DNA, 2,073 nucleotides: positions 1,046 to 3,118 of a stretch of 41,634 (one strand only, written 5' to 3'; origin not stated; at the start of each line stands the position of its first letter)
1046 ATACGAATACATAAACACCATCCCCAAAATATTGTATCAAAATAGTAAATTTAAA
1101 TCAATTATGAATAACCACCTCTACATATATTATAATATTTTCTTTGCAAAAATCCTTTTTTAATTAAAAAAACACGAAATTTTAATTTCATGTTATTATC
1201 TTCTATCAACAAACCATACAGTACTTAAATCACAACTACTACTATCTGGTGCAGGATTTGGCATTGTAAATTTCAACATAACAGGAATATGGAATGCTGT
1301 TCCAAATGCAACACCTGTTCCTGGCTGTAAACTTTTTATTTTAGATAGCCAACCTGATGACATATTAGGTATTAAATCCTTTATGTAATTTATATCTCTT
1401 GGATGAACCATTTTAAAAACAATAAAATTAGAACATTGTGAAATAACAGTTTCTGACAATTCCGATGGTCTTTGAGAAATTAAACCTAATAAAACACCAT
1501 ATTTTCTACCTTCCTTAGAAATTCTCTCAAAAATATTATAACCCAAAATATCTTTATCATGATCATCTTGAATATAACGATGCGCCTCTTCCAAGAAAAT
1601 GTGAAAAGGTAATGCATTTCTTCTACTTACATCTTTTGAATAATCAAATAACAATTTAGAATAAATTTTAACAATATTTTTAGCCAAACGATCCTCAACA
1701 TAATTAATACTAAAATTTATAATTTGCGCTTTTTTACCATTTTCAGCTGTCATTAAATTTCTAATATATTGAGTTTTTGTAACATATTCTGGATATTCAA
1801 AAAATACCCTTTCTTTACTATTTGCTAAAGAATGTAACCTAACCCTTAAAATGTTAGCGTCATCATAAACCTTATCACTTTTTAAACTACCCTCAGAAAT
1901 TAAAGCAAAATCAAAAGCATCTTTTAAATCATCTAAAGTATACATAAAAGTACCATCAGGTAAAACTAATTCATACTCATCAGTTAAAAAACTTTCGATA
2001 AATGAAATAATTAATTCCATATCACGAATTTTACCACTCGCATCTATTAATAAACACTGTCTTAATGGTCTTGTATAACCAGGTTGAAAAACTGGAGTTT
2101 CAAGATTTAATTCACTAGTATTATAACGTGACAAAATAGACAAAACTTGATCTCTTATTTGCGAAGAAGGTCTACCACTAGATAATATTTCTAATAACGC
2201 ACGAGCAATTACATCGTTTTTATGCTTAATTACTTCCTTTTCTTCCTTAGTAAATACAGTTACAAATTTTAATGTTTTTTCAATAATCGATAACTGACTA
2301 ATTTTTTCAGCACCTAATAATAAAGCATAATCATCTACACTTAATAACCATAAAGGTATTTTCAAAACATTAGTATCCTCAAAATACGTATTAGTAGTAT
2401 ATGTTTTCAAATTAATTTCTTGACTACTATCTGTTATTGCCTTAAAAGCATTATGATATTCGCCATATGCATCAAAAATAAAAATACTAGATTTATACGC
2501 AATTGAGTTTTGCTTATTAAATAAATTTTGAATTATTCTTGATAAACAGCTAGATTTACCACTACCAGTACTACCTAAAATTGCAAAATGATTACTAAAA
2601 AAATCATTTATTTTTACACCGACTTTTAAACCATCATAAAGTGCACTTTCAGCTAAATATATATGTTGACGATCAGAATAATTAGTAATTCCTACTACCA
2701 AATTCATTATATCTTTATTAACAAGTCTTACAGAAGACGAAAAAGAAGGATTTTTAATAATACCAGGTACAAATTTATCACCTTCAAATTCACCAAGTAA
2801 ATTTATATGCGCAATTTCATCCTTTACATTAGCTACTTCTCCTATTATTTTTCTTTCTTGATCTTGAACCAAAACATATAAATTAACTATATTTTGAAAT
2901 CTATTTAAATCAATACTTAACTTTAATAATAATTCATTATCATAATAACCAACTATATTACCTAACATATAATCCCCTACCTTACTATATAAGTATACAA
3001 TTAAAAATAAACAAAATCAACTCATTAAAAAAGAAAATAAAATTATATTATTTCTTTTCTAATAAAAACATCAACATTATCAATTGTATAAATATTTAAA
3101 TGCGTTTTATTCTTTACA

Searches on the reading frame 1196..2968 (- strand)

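Call 24: search_protein_families(library=pfam, proteins=[window:1196-2968:-], max_evalue=1)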
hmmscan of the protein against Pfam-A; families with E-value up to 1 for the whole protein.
window:1196-2968:- (590 aa): 12 families
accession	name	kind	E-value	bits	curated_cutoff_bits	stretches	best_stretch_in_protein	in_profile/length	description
PF01935.23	DUF87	-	3.1e-24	86.7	23.2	1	112-420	10-202/220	Helicase HerA, central domain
PF01580.24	FtsK_SpoIIIE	-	2.5e-05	24.3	24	1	126-151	40-65/221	FtsK/SpoIIIE family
PF10412.15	TrwB_AAD_bind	-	0.00011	21.7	20.5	1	125-177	15-61/387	Type IV secretion-system coupling protein DNA-binding domain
PF00005.33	ABC_tran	-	0.0073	17.3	25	1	127-193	13-79/137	ABC transporter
PF12775.13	AAA_7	-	0.021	14.8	25.8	0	127-154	35-62/181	P-loop containing dynein motor region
PF12846.13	AAA_10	-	0.027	13.9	27.5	1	125-193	21-86/362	AAA-like domain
PF08477.19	Roc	-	0.054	14.2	27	1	129-159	3-33/119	Ras of Complex, Roc, domain of DAPkinase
PF24883.2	NPHP3_N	-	0.059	14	24.8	1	128-170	25-63/164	Nephrocystin 3, N-terminal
PF13325.12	MCRS_N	-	0.12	12.7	25.8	1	211-243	5-37/199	N-terminal region of micro-spherule protein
PF04851.21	ResIII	-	0.19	12.1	22.5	1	126-164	24-59/164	Type III restriction enzyme, res subunit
PF25199.1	nSTAND_NTPase5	-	0.19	12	34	1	128-157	44-74/145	Novel STAND NTPase 5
PF13555.12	AAA_29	-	0.21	11.8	27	1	127-149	24-46/61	P-loop containing region of AAA domain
